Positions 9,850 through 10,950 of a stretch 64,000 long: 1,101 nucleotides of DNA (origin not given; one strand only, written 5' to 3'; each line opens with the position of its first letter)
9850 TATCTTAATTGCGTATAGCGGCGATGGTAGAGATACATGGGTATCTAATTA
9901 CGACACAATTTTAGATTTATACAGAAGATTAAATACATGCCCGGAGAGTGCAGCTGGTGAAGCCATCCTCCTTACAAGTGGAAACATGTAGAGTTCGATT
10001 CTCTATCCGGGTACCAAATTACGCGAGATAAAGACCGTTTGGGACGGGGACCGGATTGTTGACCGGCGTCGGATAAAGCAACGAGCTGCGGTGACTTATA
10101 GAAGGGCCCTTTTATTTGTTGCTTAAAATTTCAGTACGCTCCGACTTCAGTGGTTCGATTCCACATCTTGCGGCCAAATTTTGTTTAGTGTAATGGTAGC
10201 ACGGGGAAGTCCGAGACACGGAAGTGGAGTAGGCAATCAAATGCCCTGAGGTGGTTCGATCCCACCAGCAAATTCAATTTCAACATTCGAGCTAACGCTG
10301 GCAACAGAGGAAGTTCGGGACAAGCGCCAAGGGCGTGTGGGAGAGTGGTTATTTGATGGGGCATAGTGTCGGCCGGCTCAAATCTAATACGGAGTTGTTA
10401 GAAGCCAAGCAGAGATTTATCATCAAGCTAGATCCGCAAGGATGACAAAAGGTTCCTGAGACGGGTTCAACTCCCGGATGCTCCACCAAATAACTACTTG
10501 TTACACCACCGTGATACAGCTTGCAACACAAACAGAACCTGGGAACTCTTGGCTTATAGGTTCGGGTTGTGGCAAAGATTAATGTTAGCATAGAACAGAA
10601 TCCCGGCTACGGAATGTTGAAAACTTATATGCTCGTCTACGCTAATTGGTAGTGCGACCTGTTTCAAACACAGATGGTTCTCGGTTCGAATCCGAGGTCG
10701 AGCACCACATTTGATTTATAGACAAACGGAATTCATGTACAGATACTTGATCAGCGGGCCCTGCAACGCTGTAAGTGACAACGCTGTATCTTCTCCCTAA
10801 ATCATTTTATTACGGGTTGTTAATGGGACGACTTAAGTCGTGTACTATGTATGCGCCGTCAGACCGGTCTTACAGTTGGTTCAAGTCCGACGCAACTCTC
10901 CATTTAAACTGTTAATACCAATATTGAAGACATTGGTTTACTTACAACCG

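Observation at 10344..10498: Ala-type tRNA-like element nested inside the RNase P RNA: a natural ribozyme-substrate fusion?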

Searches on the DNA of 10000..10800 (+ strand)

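Call 4: search_rna_families(source=window, start=10000, end=10800, threshold=evalue, max_evalue=10, show_alignments=6)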
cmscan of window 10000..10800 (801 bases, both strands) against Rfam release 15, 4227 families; matches with E-value up to 10: 6.
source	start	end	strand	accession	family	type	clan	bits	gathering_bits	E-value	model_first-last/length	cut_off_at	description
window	10631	10704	+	RF00005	tRNA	Gene; tRNA;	CL00001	49.1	29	2.2e-09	1-71/71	no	tRNA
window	10279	10621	+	RF00373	RNaseP_arch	Gene; ribozyme;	CL00002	27.8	84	4.9e-06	1-288/288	no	Archaeal RNase P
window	10358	10488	+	RF00023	tmRNA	Gene;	CL00001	16.5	47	0.00018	1-374/374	no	transfer-messenger RNA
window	10332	10409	+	RF02207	WT1-AS_5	Gene; lncRNA;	-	16.4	80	0.26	1-79/79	no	WT1 antisense RNA conserved region 5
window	10150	10164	+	RF01851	cyano_tmRNA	Gene;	CL00001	10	70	3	63-77/288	no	Cyanobacteria transfer-messenger RNA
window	10250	10266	+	RF01851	cyano_tmRNA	Gene;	CL00001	8.7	70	7.3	62-78/288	no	Cyanobacteria transfer-messenger RNA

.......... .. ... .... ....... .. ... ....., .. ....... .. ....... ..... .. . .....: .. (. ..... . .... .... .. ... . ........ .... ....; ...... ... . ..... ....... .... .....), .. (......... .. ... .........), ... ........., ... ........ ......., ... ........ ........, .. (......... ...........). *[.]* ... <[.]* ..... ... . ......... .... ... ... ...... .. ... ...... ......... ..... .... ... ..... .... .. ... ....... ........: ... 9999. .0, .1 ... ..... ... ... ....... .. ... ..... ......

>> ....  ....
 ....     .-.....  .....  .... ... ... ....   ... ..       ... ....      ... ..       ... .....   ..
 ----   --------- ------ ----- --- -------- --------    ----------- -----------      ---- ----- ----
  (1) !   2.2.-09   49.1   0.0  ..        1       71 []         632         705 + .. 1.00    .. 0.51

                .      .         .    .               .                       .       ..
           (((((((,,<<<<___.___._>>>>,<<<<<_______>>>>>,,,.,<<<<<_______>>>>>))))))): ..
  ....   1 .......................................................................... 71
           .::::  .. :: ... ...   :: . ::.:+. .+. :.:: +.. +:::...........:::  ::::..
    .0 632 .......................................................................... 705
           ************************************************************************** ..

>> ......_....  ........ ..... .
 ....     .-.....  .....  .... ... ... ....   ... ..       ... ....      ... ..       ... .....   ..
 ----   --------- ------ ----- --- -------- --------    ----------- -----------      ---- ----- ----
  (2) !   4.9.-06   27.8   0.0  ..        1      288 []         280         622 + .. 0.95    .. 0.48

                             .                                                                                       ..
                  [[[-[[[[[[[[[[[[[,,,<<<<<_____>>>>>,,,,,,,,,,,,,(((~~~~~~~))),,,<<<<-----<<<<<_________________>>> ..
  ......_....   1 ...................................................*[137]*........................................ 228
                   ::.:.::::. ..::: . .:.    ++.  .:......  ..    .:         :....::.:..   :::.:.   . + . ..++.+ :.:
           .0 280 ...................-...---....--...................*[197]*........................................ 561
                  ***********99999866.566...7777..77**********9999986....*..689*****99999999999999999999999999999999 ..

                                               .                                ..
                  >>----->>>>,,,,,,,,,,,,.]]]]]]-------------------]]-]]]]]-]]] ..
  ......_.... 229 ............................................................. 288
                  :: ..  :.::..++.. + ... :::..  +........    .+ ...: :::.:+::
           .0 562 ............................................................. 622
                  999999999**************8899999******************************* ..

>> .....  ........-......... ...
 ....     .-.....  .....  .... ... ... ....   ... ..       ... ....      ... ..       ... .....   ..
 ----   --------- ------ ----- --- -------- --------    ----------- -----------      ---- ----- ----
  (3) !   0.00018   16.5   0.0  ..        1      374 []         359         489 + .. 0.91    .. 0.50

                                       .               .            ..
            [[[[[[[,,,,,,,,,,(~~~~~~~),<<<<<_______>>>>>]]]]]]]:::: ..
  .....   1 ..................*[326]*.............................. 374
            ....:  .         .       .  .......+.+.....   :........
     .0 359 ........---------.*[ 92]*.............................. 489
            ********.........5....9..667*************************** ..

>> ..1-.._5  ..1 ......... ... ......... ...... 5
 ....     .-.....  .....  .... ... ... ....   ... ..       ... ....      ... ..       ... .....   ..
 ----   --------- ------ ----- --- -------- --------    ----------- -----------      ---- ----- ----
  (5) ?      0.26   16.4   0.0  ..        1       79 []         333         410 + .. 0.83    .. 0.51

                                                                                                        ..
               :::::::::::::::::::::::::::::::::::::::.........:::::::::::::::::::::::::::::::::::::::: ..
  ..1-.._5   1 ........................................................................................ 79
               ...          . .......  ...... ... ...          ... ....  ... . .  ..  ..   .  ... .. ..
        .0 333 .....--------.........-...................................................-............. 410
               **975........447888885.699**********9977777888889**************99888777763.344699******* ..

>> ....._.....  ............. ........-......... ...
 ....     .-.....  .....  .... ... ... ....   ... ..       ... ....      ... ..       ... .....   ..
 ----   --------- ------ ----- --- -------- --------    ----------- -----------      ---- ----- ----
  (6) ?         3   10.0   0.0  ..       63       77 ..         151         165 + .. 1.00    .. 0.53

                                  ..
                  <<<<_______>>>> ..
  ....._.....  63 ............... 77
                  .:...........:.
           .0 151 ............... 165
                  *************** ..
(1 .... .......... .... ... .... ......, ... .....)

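Call 7: search_dna_similar(query=window:10279-10621:+, collection=phages, mode=distant, max_rows=30)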
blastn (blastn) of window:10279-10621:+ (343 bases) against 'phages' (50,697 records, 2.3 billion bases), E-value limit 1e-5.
No match.
